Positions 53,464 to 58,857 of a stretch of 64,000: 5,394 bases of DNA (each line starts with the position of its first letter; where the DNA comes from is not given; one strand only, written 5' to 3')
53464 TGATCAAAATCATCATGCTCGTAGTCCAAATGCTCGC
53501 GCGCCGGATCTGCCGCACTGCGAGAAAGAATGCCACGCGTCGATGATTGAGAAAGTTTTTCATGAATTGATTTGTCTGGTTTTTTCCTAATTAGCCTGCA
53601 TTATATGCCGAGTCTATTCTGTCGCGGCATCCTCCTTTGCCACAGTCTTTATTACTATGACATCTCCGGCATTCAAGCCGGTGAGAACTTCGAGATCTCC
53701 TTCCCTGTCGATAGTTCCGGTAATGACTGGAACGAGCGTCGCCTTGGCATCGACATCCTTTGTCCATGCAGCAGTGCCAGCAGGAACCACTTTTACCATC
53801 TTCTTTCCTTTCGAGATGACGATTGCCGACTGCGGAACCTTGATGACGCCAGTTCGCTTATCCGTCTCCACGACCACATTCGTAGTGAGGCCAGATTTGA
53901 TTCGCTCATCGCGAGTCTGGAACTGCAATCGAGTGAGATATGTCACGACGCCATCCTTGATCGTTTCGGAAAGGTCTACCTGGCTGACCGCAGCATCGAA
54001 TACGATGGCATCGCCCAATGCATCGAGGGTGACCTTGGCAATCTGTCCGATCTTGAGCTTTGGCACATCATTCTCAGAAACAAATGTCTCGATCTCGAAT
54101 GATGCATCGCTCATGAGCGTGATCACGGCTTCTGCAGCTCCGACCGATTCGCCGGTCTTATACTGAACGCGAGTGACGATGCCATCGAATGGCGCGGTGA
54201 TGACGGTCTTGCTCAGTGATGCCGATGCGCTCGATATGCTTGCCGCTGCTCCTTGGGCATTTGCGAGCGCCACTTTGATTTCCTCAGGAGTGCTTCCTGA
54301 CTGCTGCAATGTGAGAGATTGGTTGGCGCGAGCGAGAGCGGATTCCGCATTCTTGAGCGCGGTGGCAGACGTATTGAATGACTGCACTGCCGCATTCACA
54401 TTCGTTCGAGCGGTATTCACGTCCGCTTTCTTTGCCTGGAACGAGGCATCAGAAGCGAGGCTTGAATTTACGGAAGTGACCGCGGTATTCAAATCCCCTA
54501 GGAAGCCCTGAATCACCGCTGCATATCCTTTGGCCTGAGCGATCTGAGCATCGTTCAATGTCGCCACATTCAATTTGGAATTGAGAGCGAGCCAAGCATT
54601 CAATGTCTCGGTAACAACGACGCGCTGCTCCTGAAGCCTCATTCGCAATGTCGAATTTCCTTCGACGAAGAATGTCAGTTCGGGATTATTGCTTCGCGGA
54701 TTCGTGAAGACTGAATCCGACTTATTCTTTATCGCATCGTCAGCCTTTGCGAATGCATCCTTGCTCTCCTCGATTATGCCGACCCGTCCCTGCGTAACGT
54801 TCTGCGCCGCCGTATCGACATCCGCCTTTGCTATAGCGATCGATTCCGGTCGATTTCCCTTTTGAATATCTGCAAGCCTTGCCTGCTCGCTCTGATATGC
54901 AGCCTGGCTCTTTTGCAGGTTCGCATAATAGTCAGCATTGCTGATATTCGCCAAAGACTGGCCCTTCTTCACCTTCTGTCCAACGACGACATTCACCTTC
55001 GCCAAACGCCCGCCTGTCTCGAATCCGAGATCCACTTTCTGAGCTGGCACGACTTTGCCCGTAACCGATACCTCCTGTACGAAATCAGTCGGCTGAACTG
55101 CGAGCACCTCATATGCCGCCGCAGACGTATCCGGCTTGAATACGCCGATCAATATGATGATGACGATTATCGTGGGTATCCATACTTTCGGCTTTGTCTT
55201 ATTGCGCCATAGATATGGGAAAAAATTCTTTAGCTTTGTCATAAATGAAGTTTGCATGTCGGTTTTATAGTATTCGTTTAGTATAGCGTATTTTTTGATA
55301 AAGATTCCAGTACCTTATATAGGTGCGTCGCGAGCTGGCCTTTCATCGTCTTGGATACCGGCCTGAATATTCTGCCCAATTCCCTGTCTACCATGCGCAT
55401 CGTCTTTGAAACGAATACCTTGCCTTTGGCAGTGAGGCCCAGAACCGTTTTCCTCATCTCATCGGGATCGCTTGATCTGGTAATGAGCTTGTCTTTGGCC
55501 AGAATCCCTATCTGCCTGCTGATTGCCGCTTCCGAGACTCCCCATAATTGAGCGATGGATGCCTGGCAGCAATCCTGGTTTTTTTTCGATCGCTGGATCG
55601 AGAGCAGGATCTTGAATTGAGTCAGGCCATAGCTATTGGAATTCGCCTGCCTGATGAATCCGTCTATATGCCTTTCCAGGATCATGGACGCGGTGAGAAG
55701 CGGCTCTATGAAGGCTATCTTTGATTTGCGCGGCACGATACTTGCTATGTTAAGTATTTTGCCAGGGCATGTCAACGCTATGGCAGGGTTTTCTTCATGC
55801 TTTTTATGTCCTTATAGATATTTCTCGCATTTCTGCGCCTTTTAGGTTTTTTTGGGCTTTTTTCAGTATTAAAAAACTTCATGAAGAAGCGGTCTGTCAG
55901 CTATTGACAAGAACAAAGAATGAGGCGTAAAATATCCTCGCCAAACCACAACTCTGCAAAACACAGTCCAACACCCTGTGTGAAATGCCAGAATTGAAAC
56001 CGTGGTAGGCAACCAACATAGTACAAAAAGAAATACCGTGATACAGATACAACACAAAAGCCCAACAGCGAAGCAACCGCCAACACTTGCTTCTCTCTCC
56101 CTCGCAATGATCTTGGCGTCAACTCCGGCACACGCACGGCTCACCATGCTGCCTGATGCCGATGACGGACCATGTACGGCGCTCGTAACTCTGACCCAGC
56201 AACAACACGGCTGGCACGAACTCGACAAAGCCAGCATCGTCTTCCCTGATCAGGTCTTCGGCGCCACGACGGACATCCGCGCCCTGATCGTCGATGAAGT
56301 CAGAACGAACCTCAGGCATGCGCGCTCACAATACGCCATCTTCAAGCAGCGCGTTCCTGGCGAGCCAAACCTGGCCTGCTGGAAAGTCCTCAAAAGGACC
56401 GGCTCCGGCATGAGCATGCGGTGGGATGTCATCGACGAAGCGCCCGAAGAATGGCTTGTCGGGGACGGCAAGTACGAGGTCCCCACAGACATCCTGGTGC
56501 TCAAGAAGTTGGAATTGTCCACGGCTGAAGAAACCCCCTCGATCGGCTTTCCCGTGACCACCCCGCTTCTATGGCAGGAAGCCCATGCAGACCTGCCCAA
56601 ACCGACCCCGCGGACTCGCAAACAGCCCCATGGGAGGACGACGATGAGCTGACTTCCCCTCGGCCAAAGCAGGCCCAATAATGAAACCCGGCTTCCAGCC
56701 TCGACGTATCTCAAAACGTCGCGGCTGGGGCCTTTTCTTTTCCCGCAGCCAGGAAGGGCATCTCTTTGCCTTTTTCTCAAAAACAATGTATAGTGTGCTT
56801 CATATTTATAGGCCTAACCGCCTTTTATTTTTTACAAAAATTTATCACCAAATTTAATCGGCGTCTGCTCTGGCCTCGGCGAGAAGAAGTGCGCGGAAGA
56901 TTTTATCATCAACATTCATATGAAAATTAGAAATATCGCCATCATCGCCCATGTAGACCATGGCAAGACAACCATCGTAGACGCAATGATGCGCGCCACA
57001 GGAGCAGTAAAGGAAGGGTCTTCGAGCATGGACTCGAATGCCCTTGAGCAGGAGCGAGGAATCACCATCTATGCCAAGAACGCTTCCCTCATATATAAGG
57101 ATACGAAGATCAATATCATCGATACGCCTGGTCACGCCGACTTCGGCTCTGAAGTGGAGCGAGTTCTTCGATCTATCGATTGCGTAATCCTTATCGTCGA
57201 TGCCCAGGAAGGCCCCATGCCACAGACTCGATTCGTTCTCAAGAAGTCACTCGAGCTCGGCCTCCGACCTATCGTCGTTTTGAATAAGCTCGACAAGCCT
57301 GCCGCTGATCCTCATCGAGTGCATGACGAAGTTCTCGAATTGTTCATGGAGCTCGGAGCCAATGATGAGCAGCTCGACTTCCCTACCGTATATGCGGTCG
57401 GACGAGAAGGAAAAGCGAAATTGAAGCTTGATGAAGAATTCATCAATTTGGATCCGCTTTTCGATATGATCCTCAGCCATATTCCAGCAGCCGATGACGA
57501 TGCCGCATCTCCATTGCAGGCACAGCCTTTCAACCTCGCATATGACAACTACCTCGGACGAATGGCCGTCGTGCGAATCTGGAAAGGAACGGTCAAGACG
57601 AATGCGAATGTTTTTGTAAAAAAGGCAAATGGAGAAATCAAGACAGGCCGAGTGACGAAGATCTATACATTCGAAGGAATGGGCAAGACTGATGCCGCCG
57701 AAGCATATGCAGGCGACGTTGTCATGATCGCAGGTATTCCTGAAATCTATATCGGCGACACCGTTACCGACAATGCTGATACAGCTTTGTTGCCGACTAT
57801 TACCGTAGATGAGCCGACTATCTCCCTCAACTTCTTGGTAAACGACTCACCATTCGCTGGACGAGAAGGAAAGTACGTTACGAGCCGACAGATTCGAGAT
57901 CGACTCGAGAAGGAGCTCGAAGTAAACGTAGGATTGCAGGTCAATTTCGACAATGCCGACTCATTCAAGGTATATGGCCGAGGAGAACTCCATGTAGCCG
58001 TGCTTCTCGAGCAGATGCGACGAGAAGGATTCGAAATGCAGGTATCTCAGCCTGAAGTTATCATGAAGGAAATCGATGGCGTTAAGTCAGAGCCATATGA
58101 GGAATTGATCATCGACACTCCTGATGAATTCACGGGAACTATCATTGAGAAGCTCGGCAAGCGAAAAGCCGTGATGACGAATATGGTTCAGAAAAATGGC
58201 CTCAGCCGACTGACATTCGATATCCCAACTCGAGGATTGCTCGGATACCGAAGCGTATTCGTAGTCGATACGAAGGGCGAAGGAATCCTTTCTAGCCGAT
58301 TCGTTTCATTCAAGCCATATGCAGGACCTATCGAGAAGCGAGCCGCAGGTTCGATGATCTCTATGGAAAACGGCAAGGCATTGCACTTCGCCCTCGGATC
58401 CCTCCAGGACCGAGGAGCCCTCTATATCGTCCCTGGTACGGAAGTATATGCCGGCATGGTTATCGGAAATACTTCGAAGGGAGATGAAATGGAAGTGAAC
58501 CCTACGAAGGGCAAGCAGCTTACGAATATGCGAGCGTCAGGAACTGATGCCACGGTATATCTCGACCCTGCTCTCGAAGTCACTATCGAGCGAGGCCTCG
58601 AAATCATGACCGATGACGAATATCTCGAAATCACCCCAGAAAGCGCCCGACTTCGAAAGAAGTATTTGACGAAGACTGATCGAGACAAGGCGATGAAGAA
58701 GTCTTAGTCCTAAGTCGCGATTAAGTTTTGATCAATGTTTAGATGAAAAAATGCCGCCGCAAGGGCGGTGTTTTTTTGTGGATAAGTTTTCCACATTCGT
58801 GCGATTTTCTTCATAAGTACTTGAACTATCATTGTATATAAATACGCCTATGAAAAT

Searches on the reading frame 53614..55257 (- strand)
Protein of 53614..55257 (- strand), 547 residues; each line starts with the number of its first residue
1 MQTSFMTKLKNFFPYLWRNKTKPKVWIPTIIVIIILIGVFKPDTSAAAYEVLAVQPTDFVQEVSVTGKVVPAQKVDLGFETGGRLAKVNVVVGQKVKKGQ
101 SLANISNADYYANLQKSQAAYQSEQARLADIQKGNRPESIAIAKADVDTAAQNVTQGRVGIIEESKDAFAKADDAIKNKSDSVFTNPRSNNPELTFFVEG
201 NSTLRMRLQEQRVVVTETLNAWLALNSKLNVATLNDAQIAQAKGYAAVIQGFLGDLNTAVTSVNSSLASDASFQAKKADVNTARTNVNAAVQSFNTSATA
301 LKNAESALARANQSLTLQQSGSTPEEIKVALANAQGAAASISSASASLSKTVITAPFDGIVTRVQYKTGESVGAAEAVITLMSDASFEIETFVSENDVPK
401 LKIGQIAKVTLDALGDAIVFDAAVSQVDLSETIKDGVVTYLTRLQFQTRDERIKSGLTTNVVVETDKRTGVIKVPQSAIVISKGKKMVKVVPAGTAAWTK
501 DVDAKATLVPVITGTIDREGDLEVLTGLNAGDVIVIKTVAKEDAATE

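Call 95: search_protein_families(library=pfam, proteins=[window:53614-55257:-], max_evalue=0.01)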
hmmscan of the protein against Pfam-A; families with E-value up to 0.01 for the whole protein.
window:53614-55257:- (547 aa): 5 families
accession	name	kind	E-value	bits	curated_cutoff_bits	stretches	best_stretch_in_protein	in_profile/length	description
PF16576.10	HlyD_D23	-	2.8e-12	46.8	30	2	278-457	33-212/214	Barrel-sandwich domain of CusB or HlyD membrane-fusion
PF13437.12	HlyD_3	-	3.8e-10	40.9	22.2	1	352-444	1-93/106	HlyD family secretion protein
PF13533.13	Biotin_lipoyl_2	-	2.8e-07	30.7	29.8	1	81-105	7-31/32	Biotin-lipoyl like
PF00364.28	Biotin_lipoyl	-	4.1e-05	23.8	22.1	0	83-106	15-37/73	Biotin-requiring enzyme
PF01551.29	Peptidase_M23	-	0.0047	17.5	28.7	0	67-109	34-76/96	Peptidase family M23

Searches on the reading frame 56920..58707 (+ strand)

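Call 95: search_protein_families(library=pfam, proteins=[window:56920-58707:+], max_evalue=0.01)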
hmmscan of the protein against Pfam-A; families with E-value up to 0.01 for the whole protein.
window:56920-58707:+ (595 aa): 10 families
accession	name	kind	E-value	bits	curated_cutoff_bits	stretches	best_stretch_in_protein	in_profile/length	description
PF00009.33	GTP_EFTU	-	8e-53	179.3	26.5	1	2-189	2-187/188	Elongation factor Tu GTP binding domain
PF21018.2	BipA_C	-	3.8e-39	133.3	23.8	1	477-584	2-109/110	TypA/BipA C-terminal domain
PF00679.30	EFG_C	-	7e-19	68.1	27.9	1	390-473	3-87/89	Elongation factor G C-terminus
PF03144.31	GTP_EFTU_D2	-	1.4e-10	41.9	30.3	1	213-283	1-73/73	Elongation factor Tu domain 2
PF22042.2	EF-G_D2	-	5.4e-10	39.7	27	1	204-284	7-83/84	Elongation factor G domain 2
PF01926.29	MMR_HSR1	-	1.1e-06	29.2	21.9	1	6-123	2-113/113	50S ribosome-binding GTPase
PF02421.24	FeoB_N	-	2.6e-05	24.2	27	1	46-141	31-132/156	Ferrous iron transport protein B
PF09439.16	SRPRB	-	0.00056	19.8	25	1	4-95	4-82/178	Signal recognition particle receptor beta subunit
PF04548.22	AIG1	-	0.0023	17.7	27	0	44-91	31-79/212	AIG1 family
PF00735.24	Septin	-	0.0084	15.8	26.2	0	6-75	7-75/280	Septin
